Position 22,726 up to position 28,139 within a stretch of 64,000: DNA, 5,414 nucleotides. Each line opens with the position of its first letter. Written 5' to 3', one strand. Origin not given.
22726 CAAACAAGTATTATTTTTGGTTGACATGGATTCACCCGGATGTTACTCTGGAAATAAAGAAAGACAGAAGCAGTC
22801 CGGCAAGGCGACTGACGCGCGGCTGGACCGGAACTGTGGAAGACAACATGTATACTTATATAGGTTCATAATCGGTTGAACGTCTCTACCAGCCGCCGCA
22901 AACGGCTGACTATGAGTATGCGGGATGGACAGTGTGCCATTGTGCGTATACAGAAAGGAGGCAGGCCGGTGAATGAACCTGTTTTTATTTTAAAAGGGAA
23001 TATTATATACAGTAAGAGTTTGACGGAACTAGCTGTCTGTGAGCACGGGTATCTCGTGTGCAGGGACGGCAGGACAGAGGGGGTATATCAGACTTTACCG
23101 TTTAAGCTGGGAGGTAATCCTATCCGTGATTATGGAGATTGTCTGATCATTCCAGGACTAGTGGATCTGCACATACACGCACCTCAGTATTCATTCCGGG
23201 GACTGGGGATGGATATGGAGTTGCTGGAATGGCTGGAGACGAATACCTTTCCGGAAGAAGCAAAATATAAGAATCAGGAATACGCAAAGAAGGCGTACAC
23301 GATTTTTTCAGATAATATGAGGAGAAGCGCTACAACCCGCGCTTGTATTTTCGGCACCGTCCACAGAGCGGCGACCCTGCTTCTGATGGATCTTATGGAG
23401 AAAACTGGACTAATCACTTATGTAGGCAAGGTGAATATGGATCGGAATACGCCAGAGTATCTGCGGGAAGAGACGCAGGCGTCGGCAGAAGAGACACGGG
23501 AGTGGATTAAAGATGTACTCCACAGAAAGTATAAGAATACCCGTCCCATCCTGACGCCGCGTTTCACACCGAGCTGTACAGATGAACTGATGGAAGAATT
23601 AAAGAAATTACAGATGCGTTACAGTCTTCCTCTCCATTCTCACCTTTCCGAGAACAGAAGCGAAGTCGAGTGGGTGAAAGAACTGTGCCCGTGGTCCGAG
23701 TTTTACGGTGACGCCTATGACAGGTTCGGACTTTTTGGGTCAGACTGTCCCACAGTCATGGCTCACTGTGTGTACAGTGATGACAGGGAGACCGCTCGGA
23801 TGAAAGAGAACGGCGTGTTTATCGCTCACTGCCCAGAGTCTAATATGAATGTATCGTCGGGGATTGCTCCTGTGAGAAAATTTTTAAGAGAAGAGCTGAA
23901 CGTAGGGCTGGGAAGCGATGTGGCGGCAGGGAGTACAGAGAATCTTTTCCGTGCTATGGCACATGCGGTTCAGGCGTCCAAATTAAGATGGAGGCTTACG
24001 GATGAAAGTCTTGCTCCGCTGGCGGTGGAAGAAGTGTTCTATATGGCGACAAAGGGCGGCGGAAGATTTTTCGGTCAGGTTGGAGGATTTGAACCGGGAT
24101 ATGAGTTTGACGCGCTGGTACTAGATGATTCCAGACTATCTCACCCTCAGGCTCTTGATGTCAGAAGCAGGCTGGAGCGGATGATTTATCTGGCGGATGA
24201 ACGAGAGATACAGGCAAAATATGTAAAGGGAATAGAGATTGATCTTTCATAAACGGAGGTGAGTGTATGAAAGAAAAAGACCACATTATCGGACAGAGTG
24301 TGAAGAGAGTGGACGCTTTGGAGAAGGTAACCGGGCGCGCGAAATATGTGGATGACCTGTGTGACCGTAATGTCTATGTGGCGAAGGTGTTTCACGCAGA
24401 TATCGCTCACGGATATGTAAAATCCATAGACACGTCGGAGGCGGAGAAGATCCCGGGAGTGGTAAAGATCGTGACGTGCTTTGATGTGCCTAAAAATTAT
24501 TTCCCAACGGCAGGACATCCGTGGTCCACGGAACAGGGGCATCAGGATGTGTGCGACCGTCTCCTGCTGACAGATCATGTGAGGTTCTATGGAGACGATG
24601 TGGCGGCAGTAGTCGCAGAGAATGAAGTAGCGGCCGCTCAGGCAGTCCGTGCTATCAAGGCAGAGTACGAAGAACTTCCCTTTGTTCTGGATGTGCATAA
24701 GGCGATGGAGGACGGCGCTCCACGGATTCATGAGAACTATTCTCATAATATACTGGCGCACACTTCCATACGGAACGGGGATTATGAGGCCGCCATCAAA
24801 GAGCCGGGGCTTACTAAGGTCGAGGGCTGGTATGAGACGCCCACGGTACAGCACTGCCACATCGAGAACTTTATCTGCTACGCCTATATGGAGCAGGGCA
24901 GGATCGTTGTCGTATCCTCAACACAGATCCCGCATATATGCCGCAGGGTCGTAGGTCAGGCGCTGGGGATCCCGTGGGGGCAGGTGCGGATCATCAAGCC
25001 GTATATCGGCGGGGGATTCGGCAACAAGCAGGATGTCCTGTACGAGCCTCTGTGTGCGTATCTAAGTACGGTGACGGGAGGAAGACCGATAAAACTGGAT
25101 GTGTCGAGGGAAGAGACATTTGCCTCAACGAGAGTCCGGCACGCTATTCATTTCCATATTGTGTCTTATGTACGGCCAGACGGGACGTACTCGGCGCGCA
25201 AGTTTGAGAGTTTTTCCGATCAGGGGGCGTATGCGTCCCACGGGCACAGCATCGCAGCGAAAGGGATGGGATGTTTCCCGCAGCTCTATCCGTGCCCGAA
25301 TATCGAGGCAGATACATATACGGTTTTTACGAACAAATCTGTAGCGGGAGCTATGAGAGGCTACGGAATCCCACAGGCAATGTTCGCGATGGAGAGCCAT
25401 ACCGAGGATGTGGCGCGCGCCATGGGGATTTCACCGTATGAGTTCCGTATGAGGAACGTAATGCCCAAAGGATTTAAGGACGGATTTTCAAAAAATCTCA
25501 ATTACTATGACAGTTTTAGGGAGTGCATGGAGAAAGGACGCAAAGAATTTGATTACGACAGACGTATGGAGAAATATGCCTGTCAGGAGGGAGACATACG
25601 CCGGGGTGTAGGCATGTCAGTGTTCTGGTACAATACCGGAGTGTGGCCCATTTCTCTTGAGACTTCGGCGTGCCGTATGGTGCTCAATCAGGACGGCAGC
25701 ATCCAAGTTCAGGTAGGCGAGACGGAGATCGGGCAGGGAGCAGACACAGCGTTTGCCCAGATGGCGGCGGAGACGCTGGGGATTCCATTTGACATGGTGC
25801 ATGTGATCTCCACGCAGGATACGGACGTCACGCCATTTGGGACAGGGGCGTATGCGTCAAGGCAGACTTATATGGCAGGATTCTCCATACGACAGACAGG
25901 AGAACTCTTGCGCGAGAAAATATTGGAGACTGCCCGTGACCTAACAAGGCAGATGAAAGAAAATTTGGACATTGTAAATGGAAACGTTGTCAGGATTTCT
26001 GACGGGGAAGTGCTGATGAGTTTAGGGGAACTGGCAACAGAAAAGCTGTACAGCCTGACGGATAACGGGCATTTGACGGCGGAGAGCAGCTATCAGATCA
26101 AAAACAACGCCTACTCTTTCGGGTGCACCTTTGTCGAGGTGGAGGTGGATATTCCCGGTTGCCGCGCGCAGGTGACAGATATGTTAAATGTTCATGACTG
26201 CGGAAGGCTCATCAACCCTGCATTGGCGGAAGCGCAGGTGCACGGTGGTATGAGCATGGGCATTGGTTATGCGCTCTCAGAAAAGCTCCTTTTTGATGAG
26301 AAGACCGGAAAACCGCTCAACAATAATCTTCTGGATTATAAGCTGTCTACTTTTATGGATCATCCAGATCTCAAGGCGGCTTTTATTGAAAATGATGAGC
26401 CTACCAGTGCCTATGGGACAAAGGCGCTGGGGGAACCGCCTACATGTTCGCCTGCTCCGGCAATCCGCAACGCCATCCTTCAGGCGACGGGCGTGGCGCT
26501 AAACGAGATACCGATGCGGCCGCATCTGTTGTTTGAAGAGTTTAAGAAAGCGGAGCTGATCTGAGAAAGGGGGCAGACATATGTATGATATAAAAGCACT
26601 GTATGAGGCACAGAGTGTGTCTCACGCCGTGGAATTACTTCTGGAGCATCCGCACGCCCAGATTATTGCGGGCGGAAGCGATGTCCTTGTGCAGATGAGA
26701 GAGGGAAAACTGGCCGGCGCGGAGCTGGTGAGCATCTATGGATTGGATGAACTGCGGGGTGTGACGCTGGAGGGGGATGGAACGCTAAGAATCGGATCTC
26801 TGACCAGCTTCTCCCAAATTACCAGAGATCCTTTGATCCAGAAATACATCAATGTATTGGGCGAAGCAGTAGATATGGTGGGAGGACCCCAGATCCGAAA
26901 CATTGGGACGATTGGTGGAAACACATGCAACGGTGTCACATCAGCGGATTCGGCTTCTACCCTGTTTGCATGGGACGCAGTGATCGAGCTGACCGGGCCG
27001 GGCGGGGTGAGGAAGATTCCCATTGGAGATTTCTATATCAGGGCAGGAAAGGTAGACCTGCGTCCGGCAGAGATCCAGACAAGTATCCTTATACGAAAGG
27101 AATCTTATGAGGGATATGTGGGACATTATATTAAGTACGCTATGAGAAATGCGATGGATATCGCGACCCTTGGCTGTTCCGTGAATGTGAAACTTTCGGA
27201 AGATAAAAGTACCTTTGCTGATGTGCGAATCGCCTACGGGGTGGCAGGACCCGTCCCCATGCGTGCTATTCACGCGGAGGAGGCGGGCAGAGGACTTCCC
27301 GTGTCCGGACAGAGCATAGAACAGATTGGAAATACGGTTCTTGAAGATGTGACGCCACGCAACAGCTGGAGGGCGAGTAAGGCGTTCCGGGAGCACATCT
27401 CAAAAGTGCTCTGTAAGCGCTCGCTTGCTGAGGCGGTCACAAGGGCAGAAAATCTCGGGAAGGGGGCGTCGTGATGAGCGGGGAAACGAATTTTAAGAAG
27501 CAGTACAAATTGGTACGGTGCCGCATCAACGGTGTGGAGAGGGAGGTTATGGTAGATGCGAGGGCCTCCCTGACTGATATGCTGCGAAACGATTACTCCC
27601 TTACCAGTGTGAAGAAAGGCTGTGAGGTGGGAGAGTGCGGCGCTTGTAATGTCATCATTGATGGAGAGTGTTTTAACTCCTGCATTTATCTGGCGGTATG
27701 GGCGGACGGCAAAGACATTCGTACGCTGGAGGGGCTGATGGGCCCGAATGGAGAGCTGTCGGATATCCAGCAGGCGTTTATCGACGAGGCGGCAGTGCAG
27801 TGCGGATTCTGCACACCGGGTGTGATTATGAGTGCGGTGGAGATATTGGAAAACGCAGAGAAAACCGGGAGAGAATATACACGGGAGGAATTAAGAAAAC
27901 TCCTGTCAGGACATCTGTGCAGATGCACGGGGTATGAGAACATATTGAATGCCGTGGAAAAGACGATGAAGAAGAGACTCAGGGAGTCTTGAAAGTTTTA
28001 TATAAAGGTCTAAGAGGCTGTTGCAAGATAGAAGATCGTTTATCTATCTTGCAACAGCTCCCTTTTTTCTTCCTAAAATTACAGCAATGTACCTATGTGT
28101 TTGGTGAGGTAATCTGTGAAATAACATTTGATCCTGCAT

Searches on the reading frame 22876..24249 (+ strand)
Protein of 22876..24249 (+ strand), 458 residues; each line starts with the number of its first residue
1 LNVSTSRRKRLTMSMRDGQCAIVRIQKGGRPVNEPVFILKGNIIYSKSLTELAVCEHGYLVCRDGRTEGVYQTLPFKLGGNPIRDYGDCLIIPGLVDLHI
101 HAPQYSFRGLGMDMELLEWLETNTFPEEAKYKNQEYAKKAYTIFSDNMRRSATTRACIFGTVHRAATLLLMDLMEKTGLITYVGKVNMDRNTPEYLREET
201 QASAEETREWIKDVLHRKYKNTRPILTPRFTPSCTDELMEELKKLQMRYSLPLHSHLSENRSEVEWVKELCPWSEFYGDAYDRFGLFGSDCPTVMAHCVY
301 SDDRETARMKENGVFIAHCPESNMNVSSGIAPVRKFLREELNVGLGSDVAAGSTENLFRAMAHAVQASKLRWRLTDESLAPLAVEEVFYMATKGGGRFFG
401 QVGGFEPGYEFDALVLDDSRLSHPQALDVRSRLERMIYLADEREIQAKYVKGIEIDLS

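Call 4: search_protein_families(library=ncbifam, proteins=[window:22876-24249:+], max_evalue=0.00001)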
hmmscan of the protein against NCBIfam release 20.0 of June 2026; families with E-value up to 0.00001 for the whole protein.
window:22876-24249:+ (458 aa): 24 families
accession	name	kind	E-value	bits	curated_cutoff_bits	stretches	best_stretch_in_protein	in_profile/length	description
TIGR02967.1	guan_deamin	equivalog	1.2e-107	360.3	375.4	1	58-452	7-401/401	guanine deaminase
NF006679.0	PRK09228.1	subfamily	7.5e-92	308.3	351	1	50-453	24-427/433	guanine deaminase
NF005557.0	PRK07228.1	equivalog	3.1e-64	217.3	522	1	55-452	19-409/445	5'-deoxyadenosine deaminase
NF004701.0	PRK06038.1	equivalog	9.3e-43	146.5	609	1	55-452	21-398/432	N-ethylammeline chlorohydrolase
NF006252.0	PRK08393.1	equivalog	9.3e-42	143.5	617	1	82-452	43-395/424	N-ethylammeline chlorohydrolase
NF006549.0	PRK09045.1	equivalog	2.7e-37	128.5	540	1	84-452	58-411/444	TRZ/ATZ family hydrolase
NF006055.0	PRK08203.1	equivalog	5.2e-35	120.9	532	1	54-428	23-402/455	8-oxoguanine deaminase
NF012037.0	PRK15493.1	equivalog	1.5e-31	109.7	779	1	84-452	50-405/435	bifunctional S-methyl-5'-thioadenosine deaminase/S-adenosylhomocysteine deaminase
NF005211.0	PRK06687.1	equivalog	2.8e-29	102.2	703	1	52-452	16-405/419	TRZ/ATZ family protein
NF009059.0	PRK12393.1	equivalog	2.1e-23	82.8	543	1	63-446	34-421/460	amidohydrolase family protein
NF004995.0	PRK06380.1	subfamily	2.3e-23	82.9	567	1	89-441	50-384/418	metal-dependent hydrolase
NF005540.0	PRK07203.1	equivalog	4e-20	71.9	444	1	72-418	38-379/444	putative aminohydrolase SsnA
NF006056.0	PRK08204.1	subfamily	5.5e-18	65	391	1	282-452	238-412/449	hypothetical protein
NF004801.0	PRK06151.1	subfamily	6.2e-18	64.9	416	1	84-452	49-434/491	chlorohydrolase family protein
NF006681.0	PRK09229.1-2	equivalog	1.6e-15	56.8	362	1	234-452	212-421/451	formimidoylglutamate deiminase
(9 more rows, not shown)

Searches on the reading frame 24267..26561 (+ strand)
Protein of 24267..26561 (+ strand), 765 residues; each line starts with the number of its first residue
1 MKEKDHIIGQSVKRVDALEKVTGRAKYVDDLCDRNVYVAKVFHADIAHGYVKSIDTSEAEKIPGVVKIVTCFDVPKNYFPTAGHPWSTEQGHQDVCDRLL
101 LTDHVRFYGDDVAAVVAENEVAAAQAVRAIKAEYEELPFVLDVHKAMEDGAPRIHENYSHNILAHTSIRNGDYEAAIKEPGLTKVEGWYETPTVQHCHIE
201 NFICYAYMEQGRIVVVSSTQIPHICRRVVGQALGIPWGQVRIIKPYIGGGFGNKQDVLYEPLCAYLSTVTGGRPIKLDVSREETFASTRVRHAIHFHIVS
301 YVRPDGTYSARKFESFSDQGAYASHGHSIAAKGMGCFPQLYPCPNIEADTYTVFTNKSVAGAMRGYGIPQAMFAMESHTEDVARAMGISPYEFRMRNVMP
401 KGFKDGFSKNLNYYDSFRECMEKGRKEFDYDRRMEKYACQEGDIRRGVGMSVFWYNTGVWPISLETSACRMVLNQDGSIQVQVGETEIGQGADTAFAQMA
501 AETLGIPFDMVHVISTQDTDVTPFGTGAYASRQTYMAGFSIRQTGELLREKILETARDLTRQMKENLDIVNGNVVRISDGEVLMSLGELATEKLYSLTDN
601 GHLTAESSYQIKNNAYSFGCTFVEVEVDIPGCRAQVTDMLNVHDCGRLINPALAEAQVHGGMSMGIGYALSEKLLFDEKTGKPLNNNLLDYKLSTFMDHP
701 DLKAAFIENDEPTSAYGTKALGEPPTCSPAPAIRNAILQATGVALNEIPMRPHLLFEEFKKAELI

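Call 4: search_protein_families(library=ncbifam, proteins=[window:24267-26561:+], max_evalue=0.00001)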
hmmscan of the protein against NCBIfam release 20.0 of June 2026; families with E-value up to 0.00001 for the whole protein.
window:24267-26561:+ (765 aa): 13 families
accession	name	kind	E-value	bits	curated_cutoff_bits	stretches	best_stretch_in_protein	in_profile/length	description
NF043082.1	XdhA_XDHase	equivalog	0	1244.4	780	1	8-765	1-758/758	xanthine dehydrogenase subunit XdhA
NF007426.0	PRK09970.1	equivalog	0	1194.3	916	1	6-765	4-761/761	xanthine dehydrogenase molybdenum-binding subunit XdhA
TIGR03194.1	4hydrxCoA_A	equivalog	3e-147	492.2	994.55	1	13-756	2-743/746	4-hydroxybenzoyl-CoA reductase subunit alpha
NF041018.1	glyceraldDH_alpha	equivalog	2.9e-119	399.6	790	1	7-753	2-738/741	glyceraldehyde dehydrogenase subunit alpha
TIGR03313.1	Se_sel_red_Mo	hypoth_equivalog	8.5e-119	397.7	1101.9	2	161-760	352-950/951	molybdopterin-dependent oxidoreductase Mo/Fe-S-binding subunit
NF045668.1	pterin_aldehy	equivalog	3.9e-110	369.4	1100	1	2-756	169-901/905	molybdopterin-dependent aldehyde oxidoreductase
TIGR03196.1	pucD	equivalog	5.2e-108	362.4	783.65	1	7-754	2-753/763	xanthine dehydrogenase subunit D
TIGR03311.1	Se_dep_XDH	equivalog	1.6e-98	330.8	830.45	1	3-750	157-841/848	selenium-dependent xanthine dehydrogenase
NF041671.1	peri_hyde_PaoC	equivalog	3.5e-97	326.5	1180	1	4-753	14-725/735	aldehyde oxidoreductase molybdenum-binding subunit PaoC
NF040766.1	CODH_aero_grp5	exception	1.2e-93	314.8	950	2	6-590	3-591/785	aerobic carbon-monoxide dehydrogenase large subunit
TIGR02416.1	CO_dehy_Mo_lg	equivalog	1.3e-88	298.1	991.15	1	21-741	6-750/770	aerobic carbon-monoxide dehydrogenase large subunit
TIGR02965.1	xanthine_xdhB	equivalog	5.5e-81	272.8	849.5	1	9-740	2-728/758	xanthine dehydrogenase molybdopterin binding subunit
TIGR02969.1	mam_aldehyde_ox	subfamily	7.3e-48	162.8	1912.3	1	5-740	573-1282/1330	aldehyde oxidase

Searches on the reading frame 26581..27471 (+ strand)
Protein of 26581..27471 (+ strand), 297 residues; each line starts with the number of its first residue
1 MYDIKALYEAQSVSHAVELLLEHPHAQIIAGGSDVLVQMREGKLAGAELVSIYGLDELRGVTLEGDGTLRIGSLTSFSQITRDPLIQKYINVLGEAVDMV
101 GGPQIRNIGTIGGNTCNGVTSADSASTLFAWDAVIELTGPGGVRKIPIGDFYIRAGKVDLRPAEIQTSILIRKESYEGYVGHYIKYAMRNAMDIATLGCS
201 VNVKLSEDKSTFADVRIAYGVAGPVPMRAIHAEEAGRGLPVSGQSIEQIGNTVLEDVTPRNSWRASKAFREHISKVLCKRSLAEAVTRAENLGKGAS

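Call 4: search_protein_families(library=ncbifam, proteins=[window:26581-27471:+], max_evalue=0.00001)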
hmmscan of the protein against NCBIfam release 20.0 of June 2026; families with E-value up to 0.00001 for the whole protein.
window:26581-27471:+ (297 aa): 8 families
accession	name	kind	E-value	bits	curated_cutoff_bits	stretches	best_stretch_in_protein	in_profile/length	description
NF043083.1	XdhB_XDHase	equivalog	1.6e-131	437.7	310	1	1-290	1-288/289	xanthine dehydrogenase subunit XdhB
NF007427.0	PRK09971.1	equivalog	1.1e-124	415.4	287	1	1-291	1-289/292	xanthine dehydrogenase FAD-binding subunit XdhB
NF041019.1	glyceraldDH_beta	equivalog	4.8e-50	170.4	350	1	7-284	8-279/280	glyceraldehyde dehydrogenase subunit beta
TIGR02963.1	xanthine_xdhA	equivalog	1.3e-42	146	467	1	8-281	196-464/468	xanthine dehydrogenase small subunit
TIGR03195.1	4hydrxCoA_B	equivalog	4.6e-37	127.8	404.55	2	9-117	9-116/321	4-hydroxybenzoyl-CoA reductase subunit beta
TIGR03199.1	pucC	equivalog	3.9e-24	85.3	306.05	1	12-272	3-256/264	xanthine dehydrogenase subunit C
TIGR02969.1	mam_aldehyde_ox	subfamily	1e-08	33.1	1912.3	1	85-260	326-500/1330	aldehyde oxidase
TIGR03312.1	Se_sel_red_FAD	hypoth_equivalog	4.3e-06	26.1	241.5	1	7-286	4-251/257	molybdopterin-dependent oxidoreductase FAD-binding subunit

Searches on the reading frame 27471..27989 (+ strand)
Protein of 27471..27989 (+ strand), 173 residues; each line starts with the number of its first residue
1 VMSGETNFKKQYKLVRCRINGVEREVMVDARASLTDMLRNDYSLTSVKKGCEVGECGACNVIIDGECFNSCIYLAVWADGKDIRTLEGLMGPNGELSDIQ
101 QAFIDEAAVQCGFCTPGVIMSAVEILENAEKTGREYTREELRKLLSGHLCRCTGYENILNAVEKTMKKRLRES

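Call 4: search_protein_families(library=ncbifam, proteins=[window:27471-27989:+], max_evalue=0.00001)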
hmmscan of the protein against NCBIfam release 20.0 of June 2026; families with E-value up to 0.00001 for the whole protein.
window:27471-27989:+ (173 aa): 11 families
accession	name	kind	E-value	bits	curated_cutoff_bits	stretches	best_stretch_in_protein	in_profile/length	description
NF043084.2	XdhC_XDHase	equivalog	2.6e-75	251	217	1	14-167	2-151/151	xanthine dehydrogenase subunit XdhC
NF007387.0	PRK09908.1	equivalog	7.2e-56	188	212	1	12-168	6-158/159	xanthine dehydrogenase iron sulfur-binding subunit XdhC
NF041020.1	glyceraldDH_gamma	equivalog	3.4e-50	169.8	290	1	13-168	11-161/164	glyceraldehyde dehydrogenase subunit gamma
TIGR03198.1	pucE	equivalog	1.4e-44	151.2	254.3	1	15-167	4-150/151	xanthine dehydrogenase subunit E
NF008514.0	PRK11433.1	equivalog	6.3e-43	146.8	322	1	11-165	49-213/218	aldehyde dehydrogenase iron-sulfur subunit PaoA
NF045668.1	pterin_aldehy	equivalog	7.3e-43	146.8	1100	1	18-165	6-151/905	molybdopterin-dependent aldehyde oxidoreductase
TIGR03193.1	4hydroxCoAred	equivalog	4.1e-42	143.6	257.8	1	14-164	1-146/148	4-hydroxybenzoyl-CoA reductase subunit gamma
TIGR03311.1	Se_dep_XDH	equivalog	8.8e-37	126.6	830.45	1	20-166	6-144/848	selenium-dependent xanthine dehydrogenase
TIGR02963.1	xanthine_xdhA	equivalog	1.2e-36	126.4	467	1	26-168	13-160/468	xanthine dehydrogenase small subunit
TIGR02969.1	mam_aldehyde_ox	subfamily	1.3e-19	69.3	1912.3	1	25-164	14-159/1330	aldehyde oxidase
TIGR03313.1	Se_sel_red_Mo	hypoth_equivalog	1.5e-14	52.6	1101.9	1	19-168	3-147/951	molybdopterin-dependent oxidoreductase Mo/Fe-S-binding subunit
